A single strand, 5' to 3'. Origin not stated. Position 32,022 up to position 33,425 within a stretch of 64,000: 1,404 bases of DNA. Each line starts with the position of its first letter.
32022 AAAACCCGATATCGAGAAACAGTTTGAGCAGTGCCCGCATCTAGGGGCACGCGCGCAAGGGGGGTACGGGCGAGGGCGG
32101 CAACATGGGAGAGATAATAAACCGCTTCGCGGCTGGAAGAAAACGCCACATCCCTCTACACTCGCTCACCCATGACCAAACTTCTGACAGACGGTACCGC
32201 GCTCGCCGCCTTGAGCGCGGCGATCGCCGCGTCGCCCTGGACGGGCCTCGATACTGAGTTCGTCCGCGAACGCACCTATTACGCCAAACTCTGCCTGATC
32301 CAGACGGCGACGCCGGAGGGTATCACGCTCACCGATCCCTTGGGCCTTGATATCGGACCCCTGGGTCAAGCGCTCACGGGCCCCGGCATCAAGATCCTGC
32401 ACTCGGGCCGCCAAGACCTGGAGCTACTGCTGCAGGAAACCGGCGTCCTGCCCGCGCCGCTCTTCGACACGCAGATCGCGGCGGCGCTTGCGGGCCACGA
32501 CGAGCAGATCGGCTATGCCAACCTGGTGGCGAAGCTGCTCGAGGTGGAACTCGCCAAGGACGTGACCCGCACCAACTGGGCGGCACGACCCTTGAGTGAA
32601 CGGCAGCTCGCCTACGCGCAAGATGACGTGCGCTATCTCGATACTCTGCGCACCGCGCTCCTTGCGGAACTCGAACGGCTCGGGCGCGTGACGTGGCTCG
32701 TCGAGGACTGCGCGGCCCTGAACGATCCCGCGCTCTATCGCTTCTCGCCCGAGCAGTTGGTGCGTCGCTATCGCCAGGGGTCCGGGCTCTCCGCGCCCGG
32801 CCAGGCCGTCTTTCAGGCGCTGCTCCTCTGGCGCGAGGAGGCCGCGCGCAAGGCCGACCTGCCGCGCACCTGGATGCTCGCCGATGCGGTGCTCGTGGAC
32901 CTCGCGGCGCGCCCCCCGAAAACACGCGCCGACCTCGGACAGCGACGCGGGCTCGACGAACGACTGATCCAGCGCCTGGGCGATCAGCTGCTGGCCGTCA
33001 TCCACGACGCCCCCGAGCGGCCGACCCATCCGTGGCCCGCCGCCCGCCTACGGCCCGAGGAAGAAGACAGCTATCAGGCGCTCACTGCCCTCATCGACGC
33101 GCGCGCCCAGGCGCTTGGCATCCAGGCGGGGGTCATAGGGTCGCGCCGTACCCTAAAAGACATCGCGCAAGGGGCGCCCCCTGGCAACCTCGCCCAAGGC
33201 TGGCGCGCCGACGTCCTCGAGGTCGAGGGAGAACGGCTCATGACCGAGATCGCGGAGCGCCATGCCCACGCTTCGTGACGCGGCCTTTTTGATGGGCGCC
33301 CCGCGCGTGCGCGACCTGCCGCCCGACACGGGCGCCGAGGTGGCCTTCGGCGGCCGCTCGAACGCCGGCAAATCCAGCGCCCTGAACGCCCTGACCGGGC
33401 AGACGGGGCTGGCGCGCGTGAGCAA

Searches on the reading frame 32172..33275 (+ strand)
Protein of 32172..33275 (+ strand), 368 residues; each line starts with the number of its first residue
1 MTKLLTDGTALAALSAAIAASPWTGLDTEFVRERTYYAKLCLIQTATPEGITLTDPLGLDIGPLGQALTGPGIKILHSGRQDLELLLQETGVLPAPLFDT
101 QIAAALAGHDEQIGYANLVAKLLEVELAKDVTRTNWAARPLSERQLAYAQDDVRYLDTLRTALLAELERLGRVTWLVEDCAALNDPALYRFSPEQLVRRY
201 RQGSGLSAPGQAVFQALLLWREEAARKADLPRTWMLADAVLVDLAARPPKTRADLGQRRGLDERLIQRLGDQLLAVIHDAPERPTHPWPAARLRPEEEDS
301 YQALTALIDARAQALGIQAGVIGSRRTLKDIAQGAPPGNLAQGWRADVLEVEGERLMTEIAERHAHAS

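Call 62: search_protein_families(library=pfam, proteins=[window:32172-33275:+], max_evalue=0.0001)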
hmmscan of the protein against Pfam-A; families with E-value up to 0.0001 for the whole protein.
window:32172-33275:+ (368 aa): 2 families
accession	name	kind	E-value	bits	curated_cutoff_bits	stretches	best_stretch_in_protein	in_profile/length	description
PF01612.26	DNA_pol_A_exo1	-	1.7e-32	113.1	23.6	1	6-168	5-173/173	3'-5' exonuclease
PF00570.28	HRDC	-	5.8e-21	74.7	23.8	1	211-277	2-68/68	HRDC domain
